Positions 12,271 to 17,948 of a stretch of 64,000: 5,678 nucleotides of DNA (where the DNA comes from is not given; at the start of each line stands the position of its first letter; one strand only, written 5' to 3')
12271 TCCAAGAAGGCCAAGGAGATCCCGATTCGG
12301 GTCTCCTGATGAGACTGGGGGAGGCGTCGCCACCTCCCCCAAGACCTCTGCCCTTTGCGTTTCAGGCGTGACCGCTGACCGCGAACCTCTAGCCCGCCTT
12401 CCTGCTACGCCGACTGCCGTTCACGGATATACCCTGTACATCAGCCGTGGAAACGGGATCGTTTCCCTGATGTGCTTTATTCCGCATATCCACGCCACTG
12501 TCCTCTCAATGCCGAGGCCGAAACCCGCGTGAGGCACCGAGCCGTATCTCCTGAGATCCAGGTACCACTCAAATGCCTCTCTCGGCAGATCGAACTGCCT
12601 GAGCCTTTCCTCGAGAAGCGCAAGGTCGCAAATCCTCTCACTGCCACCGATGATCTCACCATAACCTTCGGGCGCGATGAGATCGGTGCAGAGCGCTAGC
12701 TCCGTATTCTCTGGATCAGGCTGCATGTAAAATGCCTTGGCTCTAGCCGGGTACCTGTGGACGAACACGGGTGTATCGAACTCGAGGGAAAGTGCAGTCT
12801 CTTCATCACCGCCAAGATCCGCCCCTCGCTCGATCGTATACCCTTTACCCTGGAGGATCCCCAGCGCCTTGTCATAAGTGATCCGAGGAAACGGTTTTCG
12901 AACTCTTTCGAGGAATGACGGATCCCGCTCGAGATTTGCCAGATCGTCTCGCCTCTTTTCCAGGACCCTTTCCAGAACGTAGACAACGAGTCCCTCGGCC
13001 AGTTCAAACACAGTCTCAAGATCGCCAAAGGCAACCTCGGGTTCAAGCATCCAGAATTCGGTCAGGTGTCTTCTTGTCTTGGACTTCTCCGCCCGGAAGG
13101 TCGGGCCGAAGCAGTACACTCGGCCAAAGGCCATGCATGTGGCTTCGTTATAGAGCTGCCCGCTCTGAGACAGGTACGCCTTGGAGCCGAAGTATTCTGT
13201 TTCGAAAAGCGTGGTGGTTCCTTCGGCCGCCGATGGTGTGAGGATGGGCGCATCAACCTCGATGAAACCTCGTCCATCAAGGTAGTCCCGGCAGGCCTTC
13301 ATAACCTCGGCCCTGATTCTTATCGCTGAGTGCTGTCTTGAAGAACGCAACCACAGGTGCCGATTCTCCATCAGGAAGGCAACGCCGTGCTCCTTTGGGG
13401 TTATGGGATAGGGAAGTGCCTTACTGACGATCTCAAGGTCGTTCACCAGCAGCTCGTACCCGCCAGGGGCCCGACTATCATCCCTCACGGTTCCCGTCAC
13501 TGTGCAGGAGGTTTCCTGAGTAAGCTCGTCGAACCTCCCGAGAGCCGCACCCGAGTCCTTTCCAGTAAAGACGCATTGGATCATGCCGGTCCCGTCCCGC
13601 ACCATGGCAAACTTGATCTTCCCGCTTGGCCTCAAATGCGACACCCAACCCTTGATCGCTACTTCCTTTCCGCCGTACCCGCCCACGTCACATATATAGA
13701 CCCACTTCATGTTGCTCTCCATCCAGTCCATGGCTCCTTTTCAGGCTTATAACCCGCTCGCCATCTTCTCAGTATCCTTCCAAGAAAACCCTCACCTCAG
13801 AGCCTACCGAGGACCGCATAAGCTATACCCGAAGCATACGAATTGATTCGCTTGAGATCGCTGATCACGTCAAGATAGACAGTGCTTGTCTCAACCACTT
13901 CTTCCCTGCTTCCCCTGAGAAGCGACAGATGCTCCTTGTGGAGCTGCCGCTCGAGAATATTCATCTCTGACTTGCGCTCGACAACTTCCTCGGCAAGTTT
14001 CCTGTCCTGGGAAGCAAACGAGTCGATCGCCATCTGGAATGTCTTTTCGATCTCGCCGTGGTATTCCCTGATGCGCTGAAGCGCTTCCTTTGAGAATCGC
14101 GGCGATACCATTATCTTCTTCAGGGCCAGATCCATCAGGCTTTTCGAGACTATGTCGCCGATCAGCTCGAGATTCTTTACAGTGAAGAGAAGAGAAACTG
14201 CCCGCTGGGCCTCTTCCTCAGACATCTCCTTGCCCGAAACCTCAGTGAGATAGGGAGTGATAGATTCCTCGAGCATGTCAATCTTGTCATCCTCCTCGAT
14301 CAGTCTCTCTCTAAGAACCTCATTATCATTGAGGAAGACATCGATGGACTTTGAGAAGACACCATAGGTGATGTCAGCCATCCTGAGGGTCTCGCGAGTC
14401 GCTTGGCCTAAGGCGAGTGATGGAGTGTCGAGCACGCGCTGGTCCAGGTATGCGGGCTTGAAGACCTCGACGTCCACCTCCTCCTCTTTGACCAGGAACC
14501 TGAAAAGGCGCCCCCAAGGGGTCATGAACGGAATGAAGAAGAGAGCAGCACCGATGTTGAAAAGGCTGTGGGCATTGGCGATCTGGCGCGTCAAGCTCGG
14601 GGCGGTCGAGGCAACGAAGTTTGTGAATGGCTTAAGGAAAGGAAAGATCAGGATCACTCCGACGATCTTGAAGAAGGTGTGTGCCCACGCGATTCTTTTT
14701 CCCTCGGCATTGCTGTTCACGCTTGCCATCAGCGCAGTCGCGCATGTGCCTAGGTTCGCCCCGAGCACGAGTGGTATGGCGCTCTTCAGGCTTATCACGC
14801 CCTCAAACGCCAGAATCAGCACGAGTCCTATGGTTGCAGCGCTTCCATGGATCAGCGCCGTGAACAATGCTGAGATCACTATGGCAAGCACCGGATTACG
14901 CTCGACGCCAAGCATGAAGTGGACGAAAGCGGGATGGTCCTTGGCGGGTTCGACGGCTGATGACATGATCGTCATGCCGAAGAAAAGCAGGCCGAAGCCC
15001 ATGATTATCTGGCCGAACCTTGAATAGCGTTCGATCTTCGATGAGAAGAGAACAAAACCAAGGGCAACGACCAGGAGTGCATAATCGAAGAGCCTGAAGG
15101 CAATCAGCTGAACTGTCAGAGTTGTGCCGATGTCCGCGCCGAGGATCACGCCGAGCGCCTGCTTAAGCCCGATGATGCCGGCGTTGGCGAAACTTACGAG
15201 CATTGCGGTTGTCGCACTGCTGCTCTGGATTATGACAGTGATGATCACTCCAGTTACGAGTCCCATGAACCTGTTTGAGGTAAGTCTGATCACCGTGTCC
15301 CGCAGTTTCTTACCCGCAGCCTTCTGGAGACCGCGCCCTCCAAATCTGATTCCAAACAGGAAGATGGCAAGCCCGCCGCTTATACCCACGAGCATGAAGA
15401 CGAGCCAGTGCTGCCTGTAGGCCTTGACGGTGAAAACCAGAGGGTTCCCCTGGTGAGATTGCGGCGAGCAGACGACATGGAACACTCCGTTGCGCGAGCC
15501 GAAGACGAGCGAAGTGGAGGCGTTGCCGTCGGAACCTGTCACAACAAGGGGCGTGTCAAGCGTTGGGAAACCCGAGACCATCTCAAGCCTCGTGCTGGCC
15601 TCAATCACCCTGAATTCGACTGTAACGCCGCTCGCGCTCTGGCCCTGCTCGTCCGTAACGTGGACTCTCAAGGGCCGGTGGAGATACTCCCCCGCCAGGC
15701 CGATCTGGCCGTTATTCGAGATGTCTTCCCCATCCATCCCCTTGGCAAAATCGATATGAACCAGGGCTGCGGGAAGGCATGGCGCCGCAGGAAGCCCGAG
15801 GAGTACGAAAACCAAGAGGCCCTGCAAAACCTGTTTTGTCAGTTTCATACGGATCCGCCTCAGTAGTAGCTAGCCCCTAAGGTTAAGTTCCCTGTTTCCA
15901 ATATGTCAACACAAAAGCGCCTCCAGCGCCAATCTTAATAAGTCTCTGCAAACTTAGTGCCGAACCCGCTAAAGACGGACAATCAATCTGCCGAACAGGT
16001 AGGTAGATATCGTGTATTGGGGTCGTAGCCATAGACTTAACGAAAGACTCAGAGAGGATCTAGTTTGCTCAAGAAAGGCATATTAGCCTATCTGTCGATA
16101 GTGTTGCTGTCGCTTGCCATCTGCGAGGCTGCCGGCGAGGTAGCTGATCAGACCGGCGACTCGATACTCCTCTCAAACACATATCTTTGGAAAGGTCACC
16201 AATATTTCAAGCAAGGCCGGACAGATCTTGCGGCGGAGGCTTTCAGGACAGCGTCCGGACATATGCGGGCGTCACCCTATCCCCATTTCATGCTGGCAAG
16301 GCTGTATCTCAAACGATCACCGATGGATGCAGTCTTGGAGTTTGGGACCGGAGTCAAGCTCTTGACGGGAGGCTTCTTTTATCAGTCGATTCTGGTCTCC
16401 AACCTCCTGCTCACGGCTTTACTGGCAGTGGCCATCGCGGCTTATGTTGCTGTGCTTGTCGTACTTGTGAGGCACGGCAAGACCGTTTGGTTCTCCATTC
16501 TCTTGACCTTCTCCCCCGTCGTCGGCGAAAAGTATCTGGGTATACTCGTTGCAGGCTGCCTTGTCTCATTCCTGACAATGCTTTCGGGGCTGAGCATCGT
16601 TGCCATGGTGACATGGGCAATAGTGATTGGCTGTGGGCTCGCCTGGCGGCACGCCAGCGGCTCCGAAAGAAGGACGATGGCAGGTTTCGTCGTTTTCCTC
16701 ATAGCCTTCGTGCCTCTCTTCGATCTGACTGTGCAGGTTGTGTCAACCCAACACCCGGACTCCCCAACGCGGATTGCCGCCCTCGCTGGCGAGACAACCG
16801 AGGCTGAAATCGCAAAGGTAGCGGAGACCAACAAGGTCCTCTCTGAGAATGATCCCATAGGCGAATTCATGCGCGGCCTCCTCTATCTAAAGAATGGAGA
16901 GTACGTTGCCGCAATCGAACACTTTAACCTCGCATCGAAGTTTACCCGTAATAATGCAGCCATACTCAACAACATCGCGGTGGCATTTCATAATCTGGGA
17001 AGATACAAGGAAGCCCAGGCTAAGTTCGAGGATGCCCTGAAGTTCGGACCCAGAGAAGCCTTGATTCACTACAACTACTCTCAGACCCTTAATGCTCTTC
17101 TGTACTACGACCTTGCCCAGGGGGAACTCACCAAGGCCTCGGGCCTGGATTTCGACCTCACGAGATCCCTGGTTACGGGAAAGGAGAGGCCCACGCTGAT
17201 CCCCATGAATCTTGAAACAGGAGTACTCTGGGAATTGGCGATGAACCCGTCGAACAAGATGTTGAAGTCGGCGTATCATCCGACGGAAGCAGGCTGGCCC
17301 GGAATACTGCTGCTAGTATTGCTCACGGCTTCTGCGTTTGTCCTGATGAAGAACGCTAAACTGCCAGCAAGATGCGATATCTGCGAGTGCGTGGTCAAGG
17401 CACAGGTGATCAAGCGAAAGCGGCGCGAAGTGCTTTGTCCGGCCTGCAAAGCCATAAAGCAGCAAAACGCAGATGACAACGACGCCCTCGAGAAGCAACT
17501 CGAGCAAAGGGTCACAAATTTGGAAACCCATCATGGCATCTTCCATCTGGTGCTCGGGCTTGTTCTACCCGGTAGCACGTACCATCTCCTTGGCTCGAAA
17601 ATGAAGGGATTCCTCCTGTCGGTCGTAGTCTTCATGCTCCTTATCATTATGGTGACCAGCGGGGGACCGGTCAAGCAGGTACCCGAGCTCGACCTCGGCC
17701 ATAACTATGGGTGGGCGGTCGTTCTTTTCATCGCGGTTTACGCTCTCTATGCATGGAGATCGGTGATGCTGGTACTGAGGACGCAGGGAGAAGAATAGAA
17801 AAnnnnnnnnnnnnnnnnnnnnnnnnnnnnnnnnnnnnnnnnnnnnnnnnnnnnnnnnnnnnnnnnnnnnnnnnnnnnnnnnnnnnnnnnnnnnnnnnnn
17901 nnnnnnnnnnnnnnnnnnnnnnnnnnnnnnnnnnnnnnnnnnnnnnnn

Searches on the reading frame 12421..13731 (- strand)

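Call 7: search_protein_families(library=pfam, proteins=[window:12421-13731:-])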
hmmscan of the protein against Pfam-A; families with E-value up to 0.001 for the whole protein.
window:12421-13731:- (436 aa): 2 families
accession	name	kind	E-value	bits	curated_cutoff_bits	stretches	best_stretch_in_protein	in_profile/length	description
PF00152.25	tRNA-synt_2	-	5.9e-73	246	25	1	120-429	5-306/308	tRNA synthetases class II (D, K and N)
PF01336.31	tRNA_anti-codon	-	3.8e-15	56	27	1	24-102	1-75/75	OB-fold nucleic acid binding domain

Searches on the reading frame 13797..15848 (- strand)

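Call 7: search_protein_families(library=pfam, proteins=[window:13797-15848:-])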
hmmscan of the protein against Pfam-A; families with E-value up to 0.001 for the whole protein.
window:13797-15848:- (683 aa): 2 families
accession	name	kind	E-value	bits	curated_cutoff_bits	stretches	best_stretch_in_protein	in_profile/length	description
PF02690.20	Na_Pi_cotrans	-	1.8e-55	187.2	29.1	2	162-296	1-136/137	Na+/Pi-cotransporter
PF01895.24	PhoU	-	5.6e-26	91.2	23.5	2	593-678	1-88/89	PhoU domain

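Call 33: search_protein_families(library=ncbifam, proteins=[window:13797-15848:-])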
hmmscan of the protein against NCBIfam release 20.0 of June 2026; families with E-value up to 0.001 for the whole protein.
window:13797-15848:- (683 aa): 5 families
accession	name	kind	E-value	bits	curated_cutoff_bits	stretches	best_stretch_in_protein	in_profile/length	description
TIGR00704.1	NaPi_cotrn_rel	hypoth_equivalog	1.4e-70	238.4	210.1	1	152-455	3-307/308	Na/Pi-cotransporter II-related protein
NF037997.1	Na_Pi_symport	subfamily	5.9e-68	229.5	50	1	160-447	5-292/294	Na/Pi symporter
TIGR01013.1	2a58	subfamily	2.4e-45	155.3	306.15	2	257-669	42-456/456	sodium-dependent inorganic phosphate transporter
TIGR02135.1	phoU_full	equivalog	1.5e-15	57.4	130.25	2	590-678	115-202/212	phosphate signaling complex protein PhoU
NF008332.0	PRK11115.1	equivalog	1.1e-08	34.9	342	0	486-579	24-117/239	phosphate signaling complex protein PhoU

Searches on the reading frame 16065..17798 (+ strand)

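Call 10: search_protein_families(library=pfam, proteins=[window:16065-17798:+])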
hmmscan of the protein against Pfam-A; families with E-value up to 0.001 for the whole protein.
window:16065-17798:+ (577 aa): 12 families
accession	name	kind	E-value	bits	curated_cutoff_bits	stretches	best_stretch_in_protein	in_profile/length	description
PF00515.34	TPR_1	-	1.1e-12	47.6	27.8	0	298-327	1-30/34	Tetratricopeptide repeat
PF07719.23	TPR_2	-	1.2e-12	47.3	27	1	298-329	1-32/34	Tetratricopeptide repeat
PF13414.12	TPR_11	-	3.5e-11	43.1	26.8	1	271-312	1-42/42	TPR repeat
PF13432.12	TPR_16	-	6e-08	33.4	32.7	1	268-330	1-63/65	Tetratricopeptide repeat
PF14559.12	TPR_19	-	6.5e-08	33.2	25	0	275-334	2-61/68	Tetratricopeptide repeat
PF13181.12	TPR_8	-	3.2e-07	30.4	25.7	0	299-326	2-29/34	Tetratricopeptide repeat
PF13431.12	TPR_17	-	3.6e-07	30.4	24.4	0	292-319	7-34/34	Tetratricopeptide repeat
PF13424.12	TPR_12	-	3.9e-07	30.6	30.1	2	271-326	10-73/77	Tetratricopeptide repeat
PF13428.12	TPR_14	-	1.4e-06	28.8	23.5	0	304-340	7-43/44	Tetratricopeptide repeat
PF23300.3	HEAT_Nup120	-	6.4e-05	23.3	29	0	260-292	22-54/170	Nucleoporin Nup120, HEAT repeats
PF12895.13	ANAPC3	-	0.00015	22.4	27.2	0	260-321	19-79/82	Anaphase-promoting complex, cyclosome, subunit 3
PF13176.12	TPR_7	-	0.00042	20.6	27.9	0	301-327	2-30/36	Tetratricopeptide repeat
